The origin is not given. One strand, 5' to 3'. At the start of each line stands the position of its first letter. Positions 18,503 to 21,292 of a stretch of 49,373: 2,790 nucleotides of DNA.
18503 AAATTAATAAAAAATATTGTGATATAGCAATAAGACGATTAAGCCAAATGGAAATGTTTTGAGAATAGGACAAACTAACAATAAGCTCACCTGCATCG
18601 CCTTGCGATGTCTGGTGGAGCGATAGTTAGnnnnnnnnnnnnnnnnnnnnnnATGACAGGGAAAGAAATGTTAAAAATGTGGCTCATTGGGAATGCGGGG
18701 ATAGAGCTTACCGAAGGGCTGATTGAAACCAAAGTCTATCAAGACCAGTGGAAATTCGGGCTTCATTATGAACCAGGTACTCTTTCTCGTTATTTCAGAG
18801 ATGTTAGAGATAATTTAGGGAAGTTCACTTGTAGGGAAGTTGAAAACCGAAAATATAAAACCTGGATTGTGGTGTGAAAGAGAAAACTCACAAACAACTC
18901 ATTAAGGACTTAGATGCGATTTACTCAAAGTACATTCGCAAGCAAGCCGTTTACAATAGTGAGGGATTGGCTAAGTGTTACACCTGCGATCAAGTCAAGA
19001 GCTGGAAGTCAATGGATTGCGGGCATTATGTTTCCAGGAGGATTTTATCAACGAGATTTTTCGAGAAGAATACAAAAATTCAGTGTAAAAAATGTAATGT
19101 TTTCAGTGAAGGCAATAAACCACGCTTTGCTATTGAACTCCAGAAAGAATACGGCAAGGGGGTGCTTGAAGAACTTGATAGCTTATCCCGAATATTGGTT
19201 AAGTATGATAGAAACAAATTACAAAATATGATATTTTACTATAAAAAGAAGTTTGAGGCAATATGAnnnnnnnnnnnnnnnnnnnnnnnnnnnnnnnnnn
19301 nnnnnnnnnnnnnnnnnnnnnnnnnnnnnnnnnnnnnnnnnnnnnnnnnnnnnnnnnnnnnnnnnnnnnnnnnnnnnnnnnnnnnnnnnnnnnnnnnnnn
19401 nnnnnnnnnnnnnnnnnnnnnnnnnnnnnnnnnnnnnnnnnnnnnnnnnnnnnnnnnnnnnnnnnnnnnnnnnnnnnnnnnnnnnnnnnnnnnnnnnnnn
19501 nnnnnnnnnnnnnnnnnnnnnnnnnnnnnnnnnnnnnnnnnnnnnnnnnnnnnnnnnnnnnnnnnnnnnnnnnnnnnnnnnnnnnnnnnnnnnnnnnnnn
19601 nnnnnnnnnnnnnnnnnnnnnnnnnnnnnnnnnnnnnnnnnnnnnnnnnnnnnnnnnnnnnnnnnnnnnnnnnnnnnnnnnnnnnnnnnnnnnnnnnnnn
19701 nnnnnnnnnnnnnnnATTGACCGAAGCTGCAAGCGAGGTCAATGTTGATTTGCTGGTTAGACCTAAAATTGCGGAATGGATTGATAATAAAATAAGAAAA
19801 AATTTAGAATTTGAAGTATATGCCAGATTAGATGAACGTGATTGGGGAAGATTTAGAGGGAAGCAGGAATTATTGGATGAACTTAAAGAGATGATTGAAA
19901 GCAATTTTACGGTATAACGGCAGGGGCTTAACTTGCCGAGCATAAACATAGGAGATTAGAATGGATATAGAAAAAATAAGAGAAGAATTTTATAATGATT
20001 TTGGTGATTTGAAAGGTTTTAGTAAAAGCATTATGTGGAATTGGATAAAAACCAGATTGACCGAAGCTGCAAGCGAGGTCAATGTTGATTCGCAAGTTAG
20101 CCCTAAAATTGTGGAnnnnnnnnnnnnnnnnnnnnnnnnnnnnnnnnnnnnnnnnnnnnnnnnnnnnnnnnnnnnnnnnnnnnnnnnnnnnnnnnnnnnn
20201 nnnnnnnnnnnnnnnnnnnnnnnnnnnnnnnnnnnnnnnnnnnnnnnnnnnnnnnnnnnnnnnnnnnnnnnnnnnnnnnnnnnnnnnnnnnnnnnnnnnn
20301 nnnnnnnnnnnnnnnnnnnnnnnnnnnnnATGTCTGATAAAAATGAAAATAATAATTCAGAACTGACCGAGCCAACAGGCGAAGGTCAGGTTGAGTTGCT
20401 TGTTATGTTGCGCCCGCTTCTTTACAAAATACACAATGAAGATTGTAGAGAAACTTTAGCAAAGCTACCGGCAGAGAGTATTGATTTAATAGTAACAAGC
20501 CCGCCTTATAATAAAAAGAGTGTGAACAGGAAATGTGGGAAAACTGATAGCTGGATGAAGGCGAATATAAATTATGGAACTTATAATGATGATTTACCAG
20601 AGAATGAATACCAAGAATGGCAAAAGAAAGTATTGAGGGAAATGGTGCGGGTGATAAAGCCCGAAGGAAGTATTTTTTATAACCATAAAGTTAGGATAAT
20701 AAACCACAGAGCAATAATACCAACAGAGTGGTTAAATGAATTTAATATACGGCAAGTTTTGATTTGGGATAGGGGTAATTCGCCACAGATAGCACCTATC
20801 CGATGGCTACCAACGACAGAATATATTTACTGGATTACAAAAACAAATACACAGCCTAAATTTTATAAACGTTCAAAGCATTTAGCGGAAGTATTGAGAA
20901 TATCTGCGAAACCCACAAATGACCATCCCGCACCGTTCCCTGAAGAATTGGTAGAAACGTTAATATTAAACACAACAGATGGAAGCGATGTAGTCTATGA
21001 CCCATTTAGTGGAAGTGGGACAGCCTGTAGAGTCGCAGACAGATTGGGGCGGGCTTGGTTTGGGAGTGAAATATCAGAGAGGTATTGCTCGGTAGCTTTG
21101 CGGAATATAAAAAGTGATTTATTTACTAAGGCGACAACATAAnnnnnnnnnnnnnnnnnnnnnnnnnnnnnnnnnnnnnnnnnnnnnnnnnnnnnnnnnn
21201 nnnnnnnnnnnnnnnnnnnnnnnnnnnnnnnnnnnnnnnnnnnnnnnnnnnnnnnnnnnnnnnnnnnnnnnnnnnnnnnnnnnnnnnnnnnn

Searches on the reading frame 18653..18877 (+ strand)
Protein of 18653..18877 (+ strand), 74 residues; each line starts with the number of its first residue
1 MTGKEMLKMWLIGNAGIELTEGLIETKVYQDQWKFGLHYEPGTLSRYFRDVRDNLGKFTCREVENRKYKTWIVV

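Call 10: search_protein_families(library=phrogs, proteins=[window:18653-18877:+], max_evalue=0.01)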
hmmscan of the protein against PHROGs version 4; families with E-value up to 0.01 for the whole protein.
window:18653-18877:+ (74 aa): 0 families

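Call 17: find_encoding_contigs(protein=window:18653-18877:+, flank=10000, max_places=10)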
Protein window:18653-18877:+ (74 aa): 2 contigs read that carry it; 1 place shown.
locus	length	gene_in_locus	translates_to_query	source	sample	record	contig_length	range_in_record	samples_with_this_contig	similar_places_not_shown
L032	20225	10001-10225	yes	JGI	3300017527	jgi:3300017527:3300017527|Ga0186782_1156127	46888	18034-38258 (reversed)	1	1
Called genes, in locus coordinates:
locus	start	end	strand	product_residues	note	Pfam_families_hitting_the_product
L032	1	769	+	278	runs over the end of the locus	-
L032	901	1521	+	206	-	PF01507:PAPS_reduct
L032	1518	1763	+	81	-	-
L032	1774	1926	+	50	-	-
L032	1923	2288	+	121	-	-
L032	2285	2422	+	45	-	-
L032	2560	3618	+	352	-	-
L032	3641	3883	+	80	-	-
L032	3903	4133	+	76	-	-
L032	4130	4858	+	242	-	PF12705:PDDEXK_1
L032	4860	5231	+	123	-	-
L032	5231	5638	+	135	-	PF07105:DUF1367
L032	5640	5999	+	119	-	-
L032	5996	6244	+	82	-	-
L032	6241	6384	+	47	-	-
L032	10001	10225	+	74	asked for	-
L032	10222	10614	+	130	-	PF05766:NinG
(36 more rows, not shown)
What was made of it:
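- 18874..19266 (+): NinG/Rap junction-specific endonuclease, embedded in the array. I used it as the anchor gene to find relatives. PF05766 (call 17).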

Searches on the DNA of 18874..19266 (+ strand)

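Call 95: search_with_rna_model(model_id=R2, sources=[L003, L004, L005, L006, L007, L008, L009, L010, L011, L012, L013, L014, L015, L016, L017, L018, L019, L020, L021, L022, L023, L024, L025, L026, L027, L028, L029, L030, L031, L041, L042, L043, L044, L046, L047, L048, L050, L054, L055, L056, L057, L063, L065, L066, L067, L071, L072, L073, L076], max_evalue=0.05)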
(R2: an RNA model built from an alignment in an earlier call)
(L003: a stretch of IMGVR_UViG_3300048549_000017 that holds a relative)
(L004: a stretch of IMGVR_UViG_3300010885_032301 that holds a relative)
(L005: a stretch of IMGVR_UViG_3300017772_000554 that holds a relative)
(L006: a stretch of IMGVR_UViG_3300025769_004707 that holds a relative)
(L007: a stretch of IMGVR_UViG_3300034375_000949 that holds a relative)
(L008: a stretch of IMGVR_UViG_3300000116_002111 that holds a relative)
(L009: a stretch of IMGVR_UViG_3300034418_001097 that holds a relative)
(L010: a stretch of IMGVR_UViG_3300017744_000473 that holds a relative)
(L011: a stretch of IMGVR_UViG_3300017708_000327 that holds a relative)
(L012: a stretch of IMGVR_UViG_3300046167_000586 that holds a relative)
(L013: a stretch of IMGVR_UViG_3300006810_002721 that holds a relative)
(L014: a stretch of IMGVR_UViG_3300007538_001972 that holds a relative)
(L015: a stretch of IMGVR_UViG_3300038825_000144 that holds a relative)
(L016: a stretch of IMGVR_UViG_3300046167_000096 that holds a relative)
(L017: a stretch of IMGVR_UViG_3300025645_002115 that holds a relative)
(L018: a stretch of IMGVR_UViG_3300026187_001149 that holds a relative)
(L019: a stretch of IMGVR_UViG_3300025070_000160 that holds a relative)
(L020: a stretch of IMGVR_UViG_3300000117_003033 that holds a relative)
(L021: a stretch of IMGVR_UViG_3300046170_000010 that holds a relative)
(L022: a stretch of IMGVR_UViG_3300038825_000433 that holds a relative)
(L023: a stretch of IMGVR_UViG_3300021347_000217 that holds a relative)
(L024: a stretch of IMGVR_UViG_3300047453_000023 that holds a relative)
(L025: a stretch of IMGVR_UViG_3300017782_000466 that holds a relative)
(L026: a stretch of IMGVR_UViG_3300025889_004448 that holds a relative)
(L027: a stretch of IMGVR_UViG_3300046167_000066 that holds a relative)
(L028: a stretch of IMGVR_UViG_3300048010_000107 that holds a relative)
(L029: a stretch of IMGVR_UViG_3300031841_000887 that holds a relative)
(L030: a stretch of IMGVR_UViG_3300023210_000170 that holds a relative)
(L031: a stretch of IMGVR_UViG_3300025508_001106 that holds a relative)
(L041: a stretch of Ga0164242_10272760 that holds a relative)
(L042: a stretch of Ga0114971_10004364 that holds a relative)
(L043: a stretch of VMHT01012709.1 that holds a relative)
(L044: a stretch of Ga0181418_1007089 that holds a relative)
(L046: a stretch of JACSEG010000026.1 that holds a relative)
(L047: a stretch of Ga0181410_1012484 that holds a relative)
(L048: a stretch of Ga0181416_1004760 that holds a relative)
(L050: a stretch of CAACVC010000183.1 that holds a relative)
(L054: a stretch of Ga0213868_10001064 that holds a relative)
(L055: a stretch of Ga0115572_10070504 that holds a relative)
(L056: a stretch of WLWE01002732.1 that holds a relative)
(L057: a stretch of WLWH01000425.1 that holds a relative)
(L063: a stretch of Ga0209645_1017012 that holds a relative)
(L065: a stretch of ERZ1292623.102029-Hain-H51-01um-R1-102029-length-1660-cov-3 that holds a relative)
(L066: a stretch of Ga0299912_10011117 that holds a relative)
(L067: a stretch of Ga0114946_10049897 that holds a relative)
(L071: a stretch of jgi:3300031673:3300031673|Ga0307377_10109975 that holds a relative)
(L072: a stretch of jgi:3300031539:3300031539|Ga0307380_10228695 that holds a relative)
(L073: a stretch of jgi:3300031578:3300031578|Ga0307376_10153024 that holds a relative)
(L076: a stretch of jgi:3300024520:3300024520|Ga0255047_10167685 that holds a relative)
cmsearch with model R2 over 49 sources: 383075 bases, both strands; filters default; matches with E-value up to 0.05: 0.
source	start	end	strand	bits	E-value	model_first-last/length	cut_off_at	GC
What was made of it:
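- R2 gives 0 hits in 383 kb of control loci (call 95). More distant NinG-bearing phages have mosaic nin regions without any such units (call 95).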

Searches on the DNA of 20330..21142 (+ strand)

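Call 93: search_with_rna_model(model_id=R2, sources=[L101, L102], max_evalue=1, show_alignments=4)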
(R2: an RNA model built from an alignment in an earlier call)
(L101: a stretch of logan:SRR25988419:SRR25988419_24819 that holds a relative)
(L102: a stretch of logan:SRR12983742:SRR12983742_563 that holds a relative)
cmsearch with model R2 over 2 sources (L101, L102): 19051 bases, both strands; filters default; matches with E-value up to 1: 0.
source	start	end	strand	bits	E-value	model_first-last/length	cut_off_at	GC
